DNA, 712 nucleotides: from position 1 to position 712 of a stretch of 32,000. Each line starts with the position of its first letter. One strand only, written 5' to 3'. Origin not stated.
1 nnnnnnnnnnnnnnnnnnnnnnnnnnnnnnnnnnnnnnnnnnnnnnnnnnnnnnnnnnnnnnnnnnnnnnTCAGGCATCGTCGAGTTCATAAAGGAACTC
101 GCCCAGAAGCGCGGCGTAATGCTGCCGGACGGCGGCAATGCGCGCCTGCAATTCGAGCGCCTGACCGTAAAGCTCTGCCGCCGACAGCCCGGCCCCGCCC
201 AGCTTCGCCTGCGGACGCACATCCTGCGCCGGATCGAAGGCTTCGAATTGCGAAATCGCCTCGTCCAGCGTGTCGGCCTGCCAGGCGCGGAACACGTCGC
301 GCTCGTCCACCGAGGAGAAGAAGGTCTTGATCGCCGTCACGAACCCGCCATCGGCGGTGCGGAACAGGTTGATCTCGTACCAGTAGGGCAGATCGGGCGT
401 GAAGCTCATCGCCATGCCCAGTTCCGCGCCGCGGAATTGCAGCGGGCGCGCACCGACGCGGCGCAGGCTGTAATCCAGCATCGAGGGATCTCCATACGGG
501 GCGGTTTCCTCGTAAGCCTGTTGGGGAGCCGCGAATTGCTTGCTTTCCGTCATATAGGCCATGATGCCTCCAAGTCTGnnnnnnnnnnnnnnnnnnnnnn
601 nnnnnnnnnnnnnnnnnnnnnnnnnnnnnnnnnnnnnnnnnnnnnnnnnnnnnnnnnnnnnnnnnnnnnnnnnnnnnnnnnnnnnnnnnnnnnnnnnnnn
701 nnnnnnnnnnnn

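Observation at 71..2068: pyp is embedded in a tightly packed four-gene operon with three proteins of no recognisable family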

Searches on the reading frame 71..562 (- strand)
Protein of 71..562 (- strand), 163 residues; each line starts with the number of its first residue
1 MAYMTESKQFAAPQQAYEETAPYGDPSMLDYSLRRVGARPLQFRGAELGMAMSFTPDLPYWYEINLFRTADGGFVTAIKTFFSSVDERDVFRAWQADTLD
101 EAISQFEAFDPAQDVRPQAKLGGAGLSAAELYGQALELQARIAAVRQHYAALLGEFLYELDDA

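Call 3: search_protein_families(library=pfam, proteins=[window:71-562:-], max_evalue=1)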
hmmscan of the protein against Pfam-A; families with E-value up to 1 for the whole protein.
window:71-562:- (163 aa): 1 family
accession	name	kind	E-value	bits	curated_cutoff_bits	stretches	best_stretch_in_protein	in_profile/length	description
PF02341.20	RbcX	-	0.23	12.2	27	1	129-160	58-89/111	RbcX protein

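Call 4: search_protein_families(library=ncbifam, proteins=[window:71-562:-], max_evalue=1)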
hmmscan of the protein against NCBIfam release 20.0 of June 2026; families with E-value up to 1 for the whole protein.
window:71-562:- (163 aa): 0 families

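Call 9: find_encoding_contigs(protein=window:71-562:-, flank=10000, max_places=6)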
Protein window:71-562:- (163 aa): 24 contigs read that carry it; 6 places shown.
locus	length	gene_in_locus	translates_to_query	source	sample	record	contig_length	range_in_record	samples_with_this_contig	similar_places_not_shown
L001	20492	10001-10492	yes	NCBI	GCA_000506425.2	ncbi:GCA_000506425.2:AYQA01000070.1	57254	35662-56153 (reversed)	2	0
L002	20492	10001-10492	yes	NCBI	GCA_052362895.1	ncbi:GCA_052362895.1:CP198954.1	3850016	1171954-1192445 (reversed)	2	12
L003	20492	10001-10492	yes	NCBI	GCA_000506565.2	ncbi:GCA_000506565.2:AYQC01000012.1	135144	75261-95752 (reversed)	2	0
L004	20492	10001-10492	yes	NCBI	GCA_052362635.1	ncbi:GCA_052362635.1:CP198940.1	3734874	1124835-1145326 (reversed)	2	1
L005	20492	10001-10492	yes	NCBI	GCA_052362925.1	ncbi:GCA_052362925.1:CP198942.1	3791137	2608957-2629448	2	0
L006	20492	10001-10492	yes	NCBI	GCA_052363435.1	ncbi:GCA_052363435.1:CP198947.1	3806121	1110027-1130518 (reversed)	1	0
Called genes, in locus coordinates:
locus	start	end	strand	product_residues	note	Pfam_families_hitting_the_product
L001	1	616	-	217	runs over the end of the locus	-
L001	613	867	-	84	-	-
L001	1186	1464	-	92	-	PF08239:SH3_3 (weak)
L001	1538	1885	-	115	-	PF04134:DCC1-like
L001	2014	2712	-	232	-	-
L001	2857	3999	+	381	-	PF00989:PAS (weak), PF08448:PAS_4 (faint), PF13426:PAS_9 (weak), PF08447:PAS_3 (faint), PF13426:PAS_9 (weak)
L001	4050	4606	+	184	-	PF00015:MCPsignal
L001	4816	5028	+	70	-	PF00741:Gas_vesicle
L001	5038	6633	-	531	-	PF00221:Lyase_aromatic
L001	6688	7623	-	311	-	-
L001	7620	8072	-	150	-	-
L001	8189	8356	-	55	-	-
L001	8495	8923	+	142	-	-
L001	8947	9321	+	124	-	PF00989:PAS (weak)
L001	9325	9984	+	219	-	-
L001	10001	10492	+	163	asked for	-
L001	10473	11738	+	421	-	PF00501:AMP-binding, PF13193:AMP-binding_C (weak)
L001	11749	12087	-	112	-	PF05121:GvpK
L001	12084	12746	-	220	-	PF06386:GvpL_GvpF (weak)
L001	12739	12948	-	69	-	PF00741:Gas_vesicle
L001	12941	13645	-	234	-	PF06386:GvpL_GvpF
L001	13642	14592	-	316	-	PF06386:GvpL_GvpF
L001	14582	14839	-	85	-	PF05120:GvpG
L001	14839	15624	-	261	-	PF06386:GvpL_GvpF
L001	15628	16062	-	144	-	-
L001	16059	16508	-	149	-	PF00741:Gas_vesicle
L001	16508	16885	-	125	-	PF05800:GvpO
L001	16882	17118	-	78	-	-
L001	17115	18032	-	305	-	PF07726:AAA_3 (weak), PF07728:AAA_5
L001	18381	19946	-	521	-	PF11806:Enterochelin_N, PF00756:Esterase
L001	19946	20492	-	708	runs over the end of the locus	PF07715:Plug, PF00593:TonB_dep_Rec_b-barrel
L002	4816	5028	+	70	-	PF00741:Gas_vesicle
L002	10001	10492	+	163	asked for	-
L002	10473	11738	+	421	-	PF00501:AMP-binding, PF13193:AMP-binding_C (weak)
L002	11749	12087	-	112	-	PF05121:GvpK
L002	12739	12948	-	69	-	PF00741:Gas_vesicle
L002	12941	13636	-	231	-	PF06386:GvpL_GvpF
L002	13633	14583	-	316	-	PF06386:GvpL_GvpF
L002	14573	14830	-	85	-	PF05120:GvpG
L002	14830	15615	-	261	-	PF06386:GvpL_GvpF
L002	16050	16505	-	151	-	PF00741:Gas_vesicle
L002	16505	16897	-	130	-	PF05800:GvpO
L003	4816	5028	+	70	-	PF00741:Gas_vesicle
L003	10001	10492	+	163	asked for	-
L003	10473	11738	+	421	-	PF00501:AMP-binding, PF13193:AMP-binding_C (weak)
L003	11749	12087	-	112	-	PF05121:GvpK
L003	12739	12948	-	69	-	PF00741:Gas_vesicle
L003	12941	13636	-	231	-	PF06386:GvpL_GvpF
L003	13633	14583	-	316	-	PF06386:GvpL_GvpF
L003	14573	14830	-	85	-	PF05120:GvpG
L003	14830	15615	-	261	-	PF06386:GvpL_GvpF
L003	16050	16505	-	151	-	PF00741:Gas_vesicle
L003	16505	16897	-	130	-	PF05800:GvpO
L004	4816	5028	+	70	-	PF00741:Gas_vesicle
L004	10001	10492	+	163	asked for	-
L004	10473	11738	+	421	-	PF00501:AMP-binding, PF13193:AMP-binding_C (weak)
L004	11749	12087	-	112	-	PF05121:GvpK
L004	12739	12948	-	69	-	PF00741:Gas_vesicle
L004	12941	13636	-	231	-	PF06386:GvpL_GvpF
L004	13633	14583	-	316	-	PF06386:GvpL_GvpF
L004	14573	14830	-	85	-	PF05120:GvpG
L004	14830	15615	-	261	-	PF06386:GvpL_GvpF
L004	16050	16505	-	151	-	PF00741:Gas_vesicle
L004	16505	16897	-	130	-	PF05800:GvpO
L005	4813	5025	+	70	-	PF00741:Gas_vesicle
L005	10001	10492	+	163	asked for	-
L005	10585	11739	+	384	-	PF00501:AMP-binding, PF13193:AMP-binding_C (weak)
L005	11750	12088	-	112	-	PF05121:GvpK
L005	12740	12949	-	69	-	PF00741:Gas_vesicle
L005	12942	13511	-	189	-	PF06386:GvpL_GvpF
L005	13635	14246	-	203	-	PF06386:GvpL_GvpF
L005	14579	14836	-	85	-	PF05120:GvpG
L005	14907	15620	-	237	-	PF06386:GvpL_GvpF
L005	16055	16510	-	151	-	PF00741:Gas_vesicle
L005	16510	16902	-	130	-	PF05800:GvpO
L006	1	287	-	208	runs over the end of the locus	-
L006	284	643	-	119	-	-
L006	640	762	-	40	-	-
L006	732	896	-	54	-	-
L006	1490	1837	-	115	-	PF04134:DCC1-like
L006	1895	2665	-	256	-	-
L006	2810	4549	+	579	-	PF08448:PAS_4 (faint), PF00989:PAS (faint), PF08447:PAS_3 (faint), PF13426:PAS_9 (weak), PF00015:MCPsignal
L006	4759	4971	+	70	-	PF00741:Gas_vesicle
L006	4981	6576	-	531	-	PF00221:Lyase_aromatic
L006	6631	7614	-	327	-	-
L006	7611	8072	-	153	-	-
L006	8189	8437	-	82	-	-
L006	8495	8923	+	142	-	-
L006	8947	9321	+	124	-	PF00989:PAS (weak)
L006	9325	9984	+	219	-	-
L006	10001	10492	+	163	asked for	-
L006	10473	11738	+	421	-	PF00501:AMP-binding, PF13193:AMP-binding_C (weak)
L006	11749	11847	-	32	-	PF05121:GvpK (weak)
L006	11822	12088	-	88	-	PF05121:GvpK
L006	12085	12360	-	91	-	-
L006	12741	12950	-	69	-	PF00741:Gas_vesicle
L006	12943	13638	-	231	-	PF06386:GvpL_GvpF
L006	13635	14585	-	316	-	PF06386:GvpL_GvpF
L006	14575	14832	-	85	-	PF05120:GvpG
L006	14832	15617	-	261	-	PF06386:GvpL_GvpF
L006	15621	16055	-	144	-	-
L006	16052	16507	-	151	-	PF00741:Gas_vesicle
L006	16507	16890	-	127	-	PF05800:GvpO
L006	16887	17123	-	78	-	-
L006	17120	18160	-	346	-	PF07726:AAA_3 (weak), PF07728:AAA_5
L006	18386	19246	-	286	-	PF00756:Esterase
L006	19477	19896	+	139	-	-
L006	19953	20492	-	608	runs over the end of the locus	PF07715:Plug, PF00593:TonB_dep_Rec_b-barrel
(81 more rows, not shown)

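Call 11: find_homologous_proteins(query=window:71-562:-, max_evalue=0.001)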
Query window:71-562:- (163 aa): 20 proteins with E <= 0.001 among 138 candidates.
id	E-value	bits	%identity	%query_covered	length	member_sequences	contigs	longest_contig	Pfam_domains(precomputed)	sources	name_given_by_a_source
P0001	5.4e-98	343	96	100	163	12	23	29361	-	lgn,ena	-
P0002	8.7e-76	271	77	100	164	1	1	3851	-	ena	-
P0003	5.7e-49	184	60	84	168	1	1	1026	-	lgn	-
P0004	3.7e-43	165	51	100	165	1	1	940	-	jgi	jgi:hypothetical protein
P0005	6.3e-40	154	54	85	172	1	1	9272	-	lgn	-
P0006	1.5e-39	153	50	99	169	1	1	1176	-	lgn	-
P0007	2.0e-39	153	57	79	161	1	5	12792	-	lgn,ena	-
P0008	1.4e-38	150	48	99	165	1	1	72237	-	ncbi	ncbi:MAG: hypothetical protein AAGA06_00190 [Pseudomonadota bacterium]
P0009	7.1e-38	148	54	80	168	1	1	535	-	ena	-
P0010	8.6e-38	148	54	81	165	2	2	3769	-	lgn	-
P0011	1.6e-37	147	47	88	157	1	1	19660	-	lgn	-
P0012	2.7e-37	146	56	82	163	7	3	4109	-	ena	-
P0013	4.2e-34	136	53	82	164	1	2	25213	-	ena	-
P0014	1.0e-33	134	44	97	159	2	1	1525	-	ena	-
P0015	2.5e-33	133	43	98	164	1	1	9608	-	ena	-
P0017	4.9e-31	126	46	82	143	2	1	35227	-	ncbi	ncbi:MAG: hypothetical protein AAGA87_05685 [Pseudomonadota bacterium]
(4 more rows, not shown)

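Call 12: find_encoding_contigs(protein=P0008, flank=8000, max_places=2)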
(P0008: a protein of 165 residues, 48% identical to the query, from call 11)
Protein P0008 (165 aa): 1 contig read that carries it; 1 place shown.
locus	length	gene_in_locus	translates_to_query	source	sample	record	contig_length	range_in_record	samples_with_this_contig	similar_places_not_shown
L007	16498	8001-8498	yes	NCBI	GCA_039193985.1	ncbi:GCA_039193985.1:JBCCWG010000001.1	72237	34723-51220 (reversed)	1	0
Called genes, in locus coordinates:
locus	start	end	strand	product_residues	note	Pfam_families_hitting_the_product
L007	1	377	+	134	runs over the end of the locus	PF07963:N_methyl (weak)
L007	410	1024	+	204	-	-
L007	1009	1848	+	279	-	PF12836:HHH_3 (faint)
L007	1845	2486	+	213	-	PF01478:Peptidase_A24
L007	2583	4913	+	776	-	PF21305:type_II_gspD_N0, PF03958:Secretin_N, PF00263:Secretin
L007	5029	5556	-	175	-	-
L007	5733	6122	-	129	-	-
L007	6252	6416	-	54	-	-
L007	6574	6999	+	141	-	-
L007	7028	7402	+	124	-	PF00989:PAS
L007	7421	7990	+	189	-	-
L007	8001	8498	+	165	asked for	-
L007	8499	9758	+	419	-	PF00501:AMP-binding, PF13193:AMP-binding_C (weak)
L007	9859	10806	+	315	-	PF07726:AAA_3 (faint), PF07728:AAA_5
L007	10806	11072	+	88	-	-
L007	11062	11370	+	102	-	PF05800:GvpO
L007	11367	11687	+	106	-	PF00741:Gas_vesicle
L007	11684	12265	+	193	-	-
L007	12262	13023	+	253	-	PF06386:GvpL_GvpF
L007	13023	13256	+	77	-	PF05120:GvpG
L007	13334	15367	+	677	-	PF05496:RuvB_N (faint), PF01695:IstB_IS21 (faint), PF13191:AAA_16 (weak), PF00004:AAA, PF07724:AAA_2 (weak), PF17862:AAA_lid_3, PF00004:AAA, PF17862:AAA_lid_3, +13 more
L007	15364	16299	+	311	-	PF06386:GvpL_GvpF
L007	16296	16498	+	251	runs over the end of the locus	PF06386:GvpL_GvpF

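Call 13: find_encoding_contigs(protein=P0017, flank=8000, max_places=2)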
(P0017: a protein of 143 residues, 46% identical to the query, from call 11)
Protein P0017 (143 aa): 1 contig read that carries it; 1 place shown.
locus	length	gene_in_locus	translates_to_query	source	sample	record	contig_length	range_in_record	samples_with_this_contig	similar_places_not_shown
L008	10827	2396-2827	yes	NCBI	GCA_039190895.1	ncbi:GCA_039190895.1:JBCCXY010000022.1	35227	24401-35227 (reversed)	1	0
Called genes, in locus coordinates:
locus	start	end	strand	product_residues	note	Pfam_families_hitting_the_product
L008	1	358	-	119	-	?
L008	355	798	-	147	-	-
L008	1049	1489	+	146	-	-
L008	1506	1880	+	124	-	PF00989:PAS (weak)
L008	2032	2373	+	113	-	-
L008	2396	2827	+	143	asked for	-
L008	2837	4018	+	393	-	PF00501:AMP-binding, PF13193:AMP-binding_C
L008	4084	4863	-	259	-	PF01149:Fapy_DNA_glyco, PF06831:H2TH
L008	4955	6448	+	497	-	PF04244:DPRP, PF03441:FAD_binding_7 (weak)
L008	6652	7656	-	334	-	PF22700:MVD-like_N, PF00288:GHMP_kinases_N, PF18376:MDD_C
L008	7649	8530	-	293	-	PF00288:GHMP_kinases_N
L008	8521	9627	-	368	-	PF00288:GHMP_kinases_N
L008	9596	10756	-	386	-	PF01154:HMG_CoA_synt_N, PF00195:Chal_sti_synt_N (weak), PF08540:HMG_CoA_synt_C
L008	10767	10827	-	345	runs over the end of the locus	PF00368:HMG-CoA_red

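Call 14: find_encoding_contigs(protein=P0013, flank=8000, max_places=2)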
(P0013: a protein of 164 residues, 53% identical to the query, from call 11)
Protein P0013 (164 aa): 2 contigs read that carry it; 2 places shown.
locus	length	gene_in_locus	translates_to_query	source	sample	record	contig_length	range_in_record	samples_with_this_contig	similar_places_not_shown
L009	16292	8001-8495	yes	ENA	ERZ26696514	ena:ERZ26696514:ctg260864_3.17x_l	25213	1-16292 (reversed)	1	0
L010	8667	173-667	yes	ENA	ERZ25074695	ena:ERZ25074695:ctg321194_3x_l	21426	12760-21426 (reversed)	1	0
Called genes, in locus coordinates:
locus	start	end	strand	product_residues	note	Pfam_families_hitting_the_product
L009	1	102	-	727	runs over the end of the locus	PF00873:ACR_tran, PF03176:MMPL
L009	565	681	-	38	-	-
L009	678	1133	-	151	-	PF00873:ACR_tran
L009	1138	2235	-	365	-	PF25919:BSH_CusB (faint), PF00364:Biotin_lipoyl (faint), PF25917:BSH_RND, PF25973:BSH_CzcB, PF25967:RND-MFP_C (weak), PF25975:CzcB_C, PF25989:YknX_C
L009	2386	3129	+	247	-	PF00535:Glycos_transf_2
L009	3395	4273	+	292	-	PF01370:Epimerase, PF07993:NAD_binding_4 (faint), PF13460:NAD_binding_10 (faint), PF04321:RmlD_sub_bind, PF16363:GDP_Man_Dehyd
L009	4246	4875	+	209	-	PF02397:Bac_transf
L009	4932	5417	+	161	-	-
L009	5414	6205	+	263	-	-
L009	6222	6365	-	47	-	-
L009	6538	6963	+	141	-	-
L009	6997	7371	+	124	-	PF00989:PAS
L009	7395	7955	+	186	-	-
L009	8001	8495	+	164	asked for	-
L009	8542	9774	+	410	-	PF00501:AMP-binding, PF13193:AMP-binding_C (weak)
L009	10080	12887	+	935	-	PF08448:PAS_4, PF13426:PAS_9, PF08447:PAS_3, PF08448:PAS_4, PF13426:PAS_9, PF08448:PAS_4, PF13426:PAS_9 (weak), PF00015:MCPsignal, +3 more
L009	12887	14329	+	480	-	PF01584:CheW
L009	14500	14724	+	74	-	-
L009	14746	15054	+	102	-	PF05800:GvpO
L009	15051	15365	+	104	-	PF00741:Gas_vesicle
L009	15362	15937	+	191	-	PF00011:HSP20 (faint), PF17886:ArsA_HSP20 (weak)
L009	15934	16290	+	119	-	?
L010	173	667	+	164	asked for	-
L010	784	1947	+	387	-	PF00501:AMP-binding, PF13193:AMP-binding_C (weak)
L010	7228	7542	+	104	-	PF00741:Gas_vesicle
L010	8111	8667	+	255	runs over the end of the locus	PF06386:GvpL_GvpF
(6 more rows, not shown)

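Call 34: search_solved_structures(query=A2, max_evalue=10)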
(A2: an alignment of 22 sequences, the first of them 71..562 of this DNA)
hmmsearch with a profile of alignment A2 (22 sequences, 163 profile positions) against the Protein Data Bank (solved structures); distinct sequences matched with E-value up to 10: 0.

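Call 39: predict_structure(alignment_id=A5)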
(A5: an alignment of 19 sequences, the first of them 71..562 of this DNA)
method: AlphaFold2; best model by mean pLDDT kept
length: 163 residues; sequences in the alignment: 19
mean_pLDDT: 83.8   pTM: 0.74
mean pLDDT of the five models: 83.8, 82.6, 82.4, 82.4, 82.3
residues with pLDDT >= 90: 101; 70-90: 32; 50-70: 7; < 50: 23
segments of 3 or more residues with pLDDT < 50: 1-23
pLDDT, mean of each block of 10 residues (from residue 1): 38 40 67 93 96 86 96 97 86 97 97 82 81 91 94 96 90
secondary structure, 60 per line:
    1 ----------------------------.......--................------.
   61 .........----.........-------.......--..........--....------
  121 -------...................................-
elements in order: E29-35 E38-53 E60-69 E74-82 E90-96 H99-108 H111-114 H128-162

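Call 43: fold_search(model_id=the predicted structure, library=pdb)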
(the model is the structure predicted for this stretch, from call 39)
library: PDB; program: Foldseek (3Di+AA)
matches with E <= 10: 791; with E <= 0.001: 0
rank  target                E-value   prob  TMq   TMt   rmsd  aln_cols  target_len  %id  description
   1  6yfi_B                2.7e-02  0.47  0.25  0.27  14.5       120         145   12  Bacteriophage EMS014 coat protein (released 2020-09-02)
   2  3nm7_D                3.4e-02  0.98  0.29  0.54   3.3        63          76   19  Crystal Structure of Borrelia burgdorferi Pur-alpha (released 2010-10-06)
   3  3nm7_C                3.6e-02  0.98  0.28  0.54   3.6        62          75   19  Crystal Structure of Borrelia burgdorferi Pur-alpha (released 2010-10-06)
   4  3nm7_A                7.1e-02  0.96  0.28  0.49   3.6        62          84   19  Crystal Structure of Borrelia burgdorferi Pur-alpha (released 2010-10-06)
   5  3nm7_B                1.3e-01  0.91  0.28  0.55   3.6        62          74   19  Crystal Structure of Borrelia burgdorferi Pur-alpha (released 2010-10-06)
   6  1yqf_E                1.6e-01  0.15  0.20  0.19  17.7       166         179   14  Hypothetical protein from leishmania major unknown function sequence homologue to human p32 protein (released 2005-02-22)
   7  1xu8_A                1.7e-01  0.18  0.17  0.10   7.4        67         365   10  The 2.8 A structure of a tumour suppressing serpin (released 2005-03-15)
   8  8p4u                  1.7e-01  0.16  0.18  0.10  11.2        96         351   11  Alpha-1-antitrypsin - Sydney variant (G192C) (released 2024-04-03)
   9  3dru_A                1.8e-01  0.18  0.18  0.10  11.1        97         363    9  Crystal Structure of Gly117Phe Alpha1-Antitrypsin (released 2009-03-31)
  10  4ga7_B                1.8e-01  0.16  0.17  0.10   7.7        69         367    6  Crystal structure of human serpinB1 mutant (released 2013-01-16)
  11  3n8b_A                1.9e-01  0.87  0.28  0.54   3.6        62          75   18  Crystal Structure of Borrelia burgdorferi Pur-alpha (released 2010-10-06)
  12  9p8l_A                1.9e-01  0.57  0.22  0.34   3.8        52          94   12  Structure of Lockin in complex with 3'cADPR (released 2025-07-30)
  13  3n8b_B                2.0e-01  0.84  0.28  0.54   3.6        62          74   18  Crystal Structure of Borrelia burgdorferi Pur-alpha (released 2010-10-06)
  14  2zv6_A                2.0e-01  0.33  0.18  0.10   7.8        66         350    8  Crystal structure of human squamous cell carcinoma antigen 1 (released 2009-02-24)
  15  9p8l_B                2.1e-01  0.54  0.21  0.33   3.8        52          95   12  Structure of Lockin in complex with 3'cADPR (released 2025-07-30)
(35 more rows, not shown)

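Call 52: search_protein_families(library=pfam, proteins=[L009:5414-6205:+, L007:5029-5556:-, L009:4932-5417:+, L009:7395-7955:+], max_evalue=1)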
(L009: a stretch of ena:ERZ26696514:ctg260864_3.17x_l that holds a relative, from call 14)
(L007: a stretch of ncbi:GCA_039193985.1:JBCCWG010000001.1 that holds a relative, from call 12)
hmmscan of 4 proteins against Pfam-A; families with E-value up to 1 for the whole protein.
L009:5414-6205:+ (263 aa): 4 families
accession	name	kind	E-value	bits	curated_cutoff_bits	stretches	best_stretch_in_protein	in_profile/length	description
PF21999.2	IMS_HHH_1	-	0.022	15.7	27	1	202-238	2-38/53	DNA polymerase-iota, thumb domain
PF14520.12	HHH_5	-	0.037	14.9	27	1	200-235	4-39/57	Helix-hairpin-helix domain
PF14229.12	DUF4332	-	0.037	14.7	23.2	1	204-242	59-97/122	Domain of unknown function (DUF4332)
PF11731.14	Cdd1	-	0.3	11.8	25.5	1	199-238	7-46/86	Pathogenicity locus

L007:5029-5556:- (175 aa): 7 families
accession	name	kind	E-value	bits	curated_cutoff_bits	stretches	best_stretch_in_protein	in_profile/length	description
PF14520.12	HHH_5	-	0.0054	17.6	27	1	113-149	3-39/57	Helix-hairpin-helix domain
PF21999.2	IMS_HHH_1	-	0.0097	16.8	27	1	116-152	2-38/53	DNA polymerase-iota, thumb domain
PF14229.12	DUF4332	-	0.023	15.3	23.2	1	101-152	42-93/122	Domain of unknown function (DUF4332)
PF11731.14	Cdd1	-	0.029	15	25.5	1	113-151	7-45/86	Pathogenicity locus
PF07647.24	SAM_2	-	0.056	14.1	20.5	1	127-154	24-52/66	SAM domain (Sterile alpha motif)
PF10391.15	DNA_pol_lambd_f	-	0.22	11.8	29.8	1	119-148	8-37/51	Fingers domain of DNA polymerase lambda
PF05432.16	BSP_II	-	0.4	10.8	25.1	1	28-104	166-244/299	Bone sialoprotein II (BSP-II)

L009:4932-5417:+ (161 aa): 1 family
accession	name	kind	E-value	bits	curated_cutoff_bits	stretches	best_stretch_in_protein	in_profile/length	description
PF16739.11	CARD_2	-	0.14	12.7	28.2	1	111-135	50-74/93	Caspase recruitment domain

L009:7395-7955:+ (186 aa): 0 families

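Call 58: search_protein_representatives(alignment_id=A5)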
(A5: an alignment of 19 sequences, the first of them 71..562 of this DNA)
Query: 19 sequences, 161 profile positions. Proteins with E-value up to 0.001 (for the whole library): 357; up to 1e-10: 136; up to 1e-30: 28. The best 150 are listed.
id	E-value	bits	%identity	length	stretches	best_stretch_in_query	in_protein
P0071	9.4e-60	217.3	-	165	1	1-160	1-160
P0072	2.3e-59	216.1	-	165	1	1-159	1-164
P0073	9.7e-56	204.3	-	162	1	10-159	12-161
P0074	4.4e-55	202.1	-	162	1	10-159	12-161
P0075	2.5e-54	199.7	-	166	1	10-159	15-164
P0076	6.2e-52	191.9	-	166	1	16-160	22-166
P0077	1.9e-51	190.4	-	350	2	11-160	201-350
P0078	2.8e-51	189.8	-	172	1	16-159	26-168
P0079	3.9e-51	189.3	-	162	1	12-160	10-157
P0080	1.2e-50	187.7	-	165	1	1-159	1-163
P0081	6.2e-48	178.9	-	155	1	24-160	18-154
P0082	1.5e-47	177.7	-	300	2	12-159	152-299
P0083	5.1e-47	175.9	-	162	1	10-158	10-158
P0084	2.0e-45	170.8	-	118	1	47-160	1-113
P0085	8.7e-45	168.7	-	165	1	11-160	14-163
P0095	1.1e-32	129.3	-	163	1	10-158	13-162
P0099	1.2e-30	122.7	-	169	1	20-159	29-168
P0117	3.7e-27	111.4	-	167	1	15-158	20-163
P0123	6.2e-26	107.4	-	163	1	23-159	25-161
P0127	7.1e-25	103.9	-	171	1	10-157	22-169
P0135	8.0e-24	100.5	-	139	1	27-158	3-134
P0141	9.0e-23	97.1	-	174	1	24-159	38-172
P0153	5.0e-21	91.4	-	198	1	1-158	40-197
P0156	1.5e-19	86.6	-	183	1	4-160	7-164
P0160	2.6e-18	82.6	-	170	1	12-160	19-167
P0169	4.4e-17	78.6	-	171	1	29-158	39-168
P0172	1.9e-16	76.6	-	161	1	18-156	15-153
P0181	8.3e-15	71.2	-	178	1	17-160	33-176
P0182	1.0e-14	70.9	-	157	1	20-158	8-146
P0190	2.2e-13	66.6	-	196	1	21-153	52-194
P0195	2.4e-12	63.2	-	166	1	22-158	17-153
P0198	4.7e-12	62.3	-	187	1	22-149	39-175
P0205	7.6e-11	58.3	-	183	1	17-158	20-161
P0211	2.6e-10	56.6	-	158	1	26-159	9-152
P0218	3.9e-09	52.8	-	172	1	14-157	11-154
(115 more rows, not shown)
